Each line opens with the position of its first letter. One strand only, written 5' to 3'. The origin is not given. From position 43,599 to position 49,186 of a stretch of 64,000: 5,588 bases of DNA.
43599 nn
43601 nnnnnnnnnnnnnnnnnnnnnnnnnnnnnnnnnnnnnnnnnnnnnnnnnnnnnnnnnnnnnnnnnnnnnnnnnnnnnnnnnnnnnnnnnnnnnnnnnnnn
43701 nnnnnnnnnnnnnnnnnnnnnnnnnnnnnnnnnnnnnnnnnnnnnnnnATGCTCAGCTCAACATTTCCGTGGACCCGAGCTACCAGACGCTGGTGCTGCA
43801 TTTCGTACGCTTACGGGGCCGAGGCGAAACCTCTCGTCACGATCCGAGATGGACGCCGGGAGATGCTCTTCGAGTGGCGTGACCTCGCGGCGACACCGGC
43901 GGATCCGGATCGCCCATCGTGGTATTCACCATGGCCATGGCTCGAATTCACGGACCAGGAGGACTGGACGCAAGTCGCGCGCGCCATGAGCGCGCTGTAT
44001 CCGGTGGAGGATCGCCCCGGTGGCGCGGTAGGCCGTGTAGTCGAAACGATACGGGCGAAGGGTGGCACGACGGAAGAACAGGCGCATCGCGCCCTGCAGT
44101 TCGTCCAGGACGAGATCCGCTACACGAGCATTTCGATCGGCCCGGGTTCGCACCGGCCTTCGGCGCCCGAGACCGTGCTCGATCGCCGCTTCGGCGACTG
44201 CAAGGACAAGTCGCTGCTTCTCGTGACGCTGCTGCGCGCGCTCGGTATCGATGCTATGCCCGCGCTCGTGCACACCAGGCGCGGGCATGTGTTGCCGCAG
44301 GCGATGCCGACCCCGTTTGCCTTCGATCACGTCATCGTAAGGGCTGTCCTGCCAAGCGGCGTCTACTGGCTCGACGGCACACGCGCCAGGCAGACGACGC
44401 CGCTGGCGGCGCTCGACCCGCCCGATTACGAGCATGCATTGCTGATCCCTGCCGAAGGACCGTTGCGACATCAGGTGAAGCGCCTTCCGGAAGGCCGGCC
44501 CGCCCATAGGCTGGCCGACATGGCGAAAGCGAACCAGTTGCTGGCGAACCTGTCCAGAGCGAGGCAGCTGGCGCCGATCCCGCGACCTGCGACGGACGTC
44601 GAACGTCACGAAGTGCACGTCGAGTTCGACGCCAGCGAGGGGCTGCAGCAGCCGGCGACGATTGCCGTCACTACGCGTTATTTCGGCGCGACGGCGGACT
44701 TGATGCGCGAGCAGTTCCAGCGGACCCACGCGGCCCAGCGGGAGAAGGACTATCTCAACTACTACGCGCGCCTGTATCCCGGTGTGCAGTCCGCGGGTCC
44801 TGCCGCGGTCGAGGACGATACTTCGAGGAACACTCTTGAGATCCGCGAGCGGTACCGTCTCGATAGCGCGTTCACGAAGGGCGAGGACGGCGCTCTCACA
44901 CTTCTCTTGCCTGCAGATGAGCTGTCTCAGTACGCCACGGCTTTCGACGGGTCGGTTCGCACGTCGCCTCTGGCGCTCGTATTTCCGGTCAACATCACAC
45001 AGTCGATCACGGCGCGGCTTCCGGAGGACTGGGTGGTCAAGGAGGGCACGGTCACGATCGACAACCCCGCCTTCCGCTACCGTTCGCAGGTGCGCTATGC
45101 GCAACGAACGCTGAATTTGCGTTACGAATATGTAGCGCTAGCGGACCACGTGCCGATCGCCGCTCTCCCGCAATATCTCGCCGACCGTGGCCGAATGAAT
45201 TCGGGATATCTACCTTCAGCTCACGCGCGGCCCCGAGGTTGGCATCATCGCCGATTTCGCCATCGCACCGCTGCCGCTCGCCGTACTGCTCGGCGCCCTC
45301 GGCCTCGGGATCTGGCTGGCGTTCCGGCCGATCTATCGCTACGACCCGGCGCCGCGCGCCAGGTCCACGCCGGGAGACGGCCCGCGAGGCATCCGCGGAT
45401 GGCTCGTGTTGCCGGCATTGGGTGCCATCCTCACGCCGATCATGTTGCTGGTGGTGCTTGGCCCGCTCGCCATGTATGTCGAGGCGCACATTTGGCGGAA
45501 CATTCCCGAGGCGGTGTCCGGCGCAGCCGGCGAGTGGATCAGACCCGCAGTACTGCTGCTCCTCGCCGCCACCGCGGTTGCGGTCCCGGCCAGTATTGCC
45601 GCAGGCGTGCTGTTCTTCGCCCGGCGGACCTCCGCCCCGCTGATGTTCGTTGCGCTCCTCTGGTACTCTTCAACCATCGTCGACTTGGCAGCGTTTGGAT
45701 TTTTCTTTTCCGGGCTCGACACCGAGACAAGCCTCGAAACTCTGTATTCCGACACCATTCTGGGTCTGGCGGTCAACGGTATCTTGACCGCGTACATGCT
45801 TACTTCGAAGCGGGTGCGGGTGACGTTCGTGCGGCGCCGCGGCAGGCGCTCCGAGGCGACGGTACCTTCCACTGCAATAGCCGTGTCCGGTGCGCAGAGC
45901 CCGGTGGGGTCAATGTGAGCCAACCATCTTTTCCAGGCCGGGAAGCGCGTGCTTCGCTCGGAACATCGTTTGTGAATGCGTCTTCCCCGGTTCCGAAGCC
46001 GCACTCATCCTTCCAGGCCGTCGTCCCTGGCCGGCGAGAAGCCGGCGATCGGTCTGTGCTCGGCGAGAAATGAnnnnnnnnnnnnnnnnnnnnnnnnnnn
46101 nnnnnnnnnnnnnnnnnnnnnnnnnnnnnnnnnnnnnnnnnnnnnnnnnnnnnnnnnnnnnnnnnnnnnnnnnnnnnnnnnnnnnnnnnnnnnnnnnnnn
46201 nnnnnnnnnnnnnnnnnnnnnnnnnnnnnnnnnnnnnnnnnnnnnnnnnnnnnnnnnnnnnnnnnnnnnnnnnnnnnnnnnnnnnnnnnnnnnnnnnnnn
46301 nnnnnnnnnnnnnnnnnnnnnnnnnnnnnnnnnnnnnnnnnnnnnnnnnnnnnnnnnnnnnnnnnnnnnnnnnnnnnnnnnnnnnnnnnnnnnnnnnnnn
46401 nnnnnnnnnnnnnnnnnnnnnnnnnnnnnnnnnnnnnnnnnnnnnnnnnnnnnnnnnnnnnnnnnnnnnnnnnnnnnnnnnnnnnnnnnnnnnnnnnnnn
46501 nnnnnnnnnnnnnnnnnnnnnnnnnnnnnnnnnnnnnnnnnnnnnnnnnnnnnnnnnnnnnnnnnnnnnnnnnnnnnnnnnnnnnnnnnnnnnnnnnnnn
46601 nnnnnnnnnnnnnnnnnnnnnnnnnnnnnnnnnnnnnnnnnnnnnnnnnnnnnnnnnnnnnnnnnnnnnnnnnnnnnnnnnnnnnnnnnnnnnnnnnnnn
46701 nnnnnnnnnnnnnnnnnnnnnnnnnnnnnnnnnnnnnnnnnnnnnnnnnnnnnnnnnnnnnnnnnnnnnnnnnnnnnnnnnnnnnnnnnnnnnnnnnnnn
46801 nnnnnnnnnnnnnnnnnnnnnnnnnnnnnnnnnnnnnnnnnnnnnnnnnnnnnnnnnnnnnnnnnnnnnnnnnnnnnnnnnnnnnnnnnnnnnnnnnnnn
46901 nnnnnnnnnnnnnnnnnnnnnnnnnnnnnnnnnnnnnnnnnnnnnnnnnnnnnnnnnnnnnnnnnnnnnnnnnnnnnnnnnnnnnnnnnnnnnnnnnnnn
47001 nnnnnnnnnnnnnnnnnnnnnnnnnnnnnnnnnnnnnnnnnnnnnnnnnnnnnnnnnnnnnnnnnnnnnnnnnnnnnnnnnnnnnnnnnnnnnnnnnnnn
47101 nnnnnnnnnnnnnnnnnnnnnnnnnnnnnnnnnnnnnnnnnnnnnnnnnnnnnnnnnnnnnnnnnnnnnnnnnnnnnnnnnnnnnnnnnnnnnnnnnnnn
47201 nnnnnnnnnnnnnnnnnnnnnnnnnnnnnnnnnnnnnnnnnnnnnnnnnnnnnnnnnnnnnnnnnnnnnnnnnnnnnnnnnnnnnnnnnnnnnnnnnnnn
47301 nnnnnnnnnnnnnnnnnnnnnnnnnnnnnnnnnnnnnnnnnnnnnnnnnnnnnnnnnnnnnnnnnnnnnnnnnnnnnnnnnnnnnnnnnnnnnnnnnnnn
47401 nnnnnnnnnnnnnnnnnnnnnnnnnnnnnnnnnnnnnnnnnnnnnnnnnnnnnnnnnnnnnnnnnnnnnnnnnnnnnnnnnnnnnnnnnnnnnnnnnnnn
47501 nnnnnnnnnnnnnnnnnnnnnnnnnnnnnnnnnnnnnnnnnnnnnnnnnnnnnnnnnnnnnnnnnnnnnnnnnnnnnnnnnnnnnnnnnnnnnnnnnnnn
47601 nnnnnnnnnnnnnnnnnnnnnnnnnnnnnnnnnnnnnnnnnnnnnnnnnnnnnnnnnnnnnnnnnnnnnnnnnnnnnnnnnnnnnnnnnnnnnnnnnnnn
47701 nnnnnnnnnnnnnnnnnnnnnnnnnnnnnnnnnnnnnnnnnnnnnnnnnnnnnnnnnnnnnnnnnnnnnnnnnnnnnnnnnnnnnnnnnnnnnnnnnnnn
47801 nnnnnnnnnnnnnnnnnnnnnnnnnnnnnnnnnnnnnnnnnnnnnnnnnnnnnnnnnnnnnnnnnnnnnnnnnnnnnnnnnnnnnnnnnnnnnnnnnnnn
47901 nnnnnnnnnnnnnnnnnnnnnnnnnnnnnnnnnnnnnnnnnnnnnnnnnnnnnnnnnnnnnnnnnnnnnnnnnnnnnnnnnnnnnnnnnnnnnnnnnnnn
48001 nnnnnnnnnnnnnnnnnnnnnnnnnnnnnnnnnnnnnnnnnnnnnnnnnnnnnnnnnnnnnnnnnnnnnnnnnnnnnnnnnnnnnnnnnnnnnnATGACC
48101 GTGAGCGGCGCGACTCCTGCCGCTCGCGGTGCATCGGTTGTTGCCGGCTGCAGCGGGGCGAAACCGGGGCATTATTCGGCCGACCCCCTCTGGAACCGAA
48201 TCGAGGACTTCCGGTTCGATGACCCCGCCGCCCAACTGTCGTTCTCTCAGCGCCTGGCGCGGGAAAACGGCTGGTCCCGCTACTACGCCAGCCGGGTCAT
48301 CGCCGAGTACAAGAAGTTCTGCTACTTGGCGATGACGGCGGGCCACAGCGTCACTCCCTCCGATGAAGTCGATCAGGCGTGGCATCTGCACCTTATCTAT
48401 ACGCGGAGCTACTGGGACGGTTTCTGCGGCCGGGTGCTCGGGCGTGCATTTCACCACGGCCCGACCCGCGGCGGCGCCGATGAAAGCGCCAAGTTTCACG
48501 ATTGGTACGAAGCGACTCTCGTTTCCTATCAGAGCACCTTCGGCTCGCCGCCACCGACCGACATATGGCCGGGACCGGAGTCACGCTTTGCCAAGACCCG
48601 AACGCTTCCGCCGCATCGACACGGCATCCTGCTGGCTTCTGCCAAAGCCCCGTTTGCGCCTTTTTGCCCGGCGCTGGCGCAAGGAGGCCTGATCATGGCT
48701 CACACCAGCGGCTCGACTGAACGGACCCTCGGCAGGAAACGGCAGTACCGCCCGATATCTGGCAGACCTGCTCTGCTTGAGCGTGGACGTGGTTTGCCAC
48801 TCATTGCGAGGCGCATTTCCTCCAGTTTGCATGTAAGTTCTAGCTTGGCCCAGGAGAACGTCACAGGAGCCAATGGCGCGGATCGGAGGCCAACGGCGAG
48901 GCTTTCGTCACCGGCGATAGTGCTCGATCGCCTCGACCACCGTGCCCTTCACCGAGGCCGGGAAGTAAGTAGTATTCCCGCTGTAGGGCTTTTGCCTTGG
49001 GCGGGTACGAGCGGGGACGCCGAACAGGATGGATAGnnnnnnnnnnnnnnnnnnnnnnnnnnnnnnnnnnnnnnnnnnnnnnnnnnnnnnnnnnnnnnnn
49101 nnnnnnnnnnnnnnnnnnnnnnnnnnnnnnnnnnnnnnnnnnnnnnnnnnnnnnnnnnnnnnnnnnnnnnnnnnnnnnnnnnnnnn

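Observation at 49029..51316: Unusual fusion protein: cytoplasmic class III nucleotide cyclase, TM, periplasmic binding-protein-like domain, vWA domain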

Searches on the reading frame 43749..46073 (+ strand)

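Call 18: search_protein_families(library=pfam, proteins=[window:43749-46073:+], max_evalue=0.001)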
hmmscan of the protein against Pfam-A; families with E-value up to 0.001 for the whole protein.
window:43749-46073:+ (774 aa): 1 family
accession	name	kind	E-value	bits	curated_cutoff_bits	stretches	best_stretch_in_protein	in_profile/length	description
PF01841.26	Transglut_core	-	1.7e-08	35.1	23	1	98-169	4-72/108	Transglutaminase-like superfamily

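Call 55: search_protein_families(library=padloc, proteins=[window:43749-46073:+], max_evalue=0.01)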
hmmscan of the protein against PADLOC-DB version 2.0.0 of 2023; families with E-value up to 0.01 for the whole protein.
window:43749-46073:+ (774 aa): 0 families

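Call 66: search_protein_families(library=ncbifam, proteins=[window:43749-46073:+], max_evalue=0.01)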
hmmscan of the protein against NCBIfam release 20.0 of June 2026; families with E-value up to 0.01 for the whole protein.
window:43749-46073:+ (774 aa): 0 families

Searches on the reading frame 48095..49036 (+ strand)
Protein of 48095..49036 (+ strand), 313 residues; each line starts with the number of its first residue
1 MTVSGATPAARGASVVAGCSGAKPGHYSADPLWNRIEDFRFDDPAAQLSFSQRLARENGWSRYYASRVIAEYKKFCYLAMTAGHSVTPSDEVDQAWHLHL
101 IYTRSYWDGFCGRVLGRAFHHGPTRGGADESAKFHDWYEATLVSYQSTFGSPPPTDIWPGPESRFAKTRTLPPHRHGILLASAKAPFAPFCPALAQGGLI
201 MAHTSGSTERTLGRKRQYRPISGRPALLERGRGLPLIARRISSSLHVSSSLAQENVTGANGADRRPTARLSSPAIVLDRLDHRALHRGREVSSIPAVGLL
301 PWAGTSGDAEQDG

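Call 18: search_protein_families(library=pfam, proteins=[window:48095-49036:+], max_evalue=0.001)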
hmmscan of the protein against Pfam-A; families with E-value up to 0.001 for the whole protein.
window:48095-49036:+ (313 aa): 0 families

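Call 55: search_protein_families(library=padloc, proteins=[window:48095-49036:+], max_evalue=0.01)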
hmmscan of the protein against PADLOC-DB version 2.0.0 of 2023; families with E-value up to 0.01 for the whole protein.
window:48095-49036:+ (313 aa): 0 families

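Call 66: search_protein_families(library=ncbifam, proteins=[window:48095-49036:+], max_evalue=0.01)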
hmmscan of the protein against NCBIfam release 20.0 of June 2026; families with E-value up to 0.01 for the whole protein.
window:48095-49036:+ (313 aa): 0 families
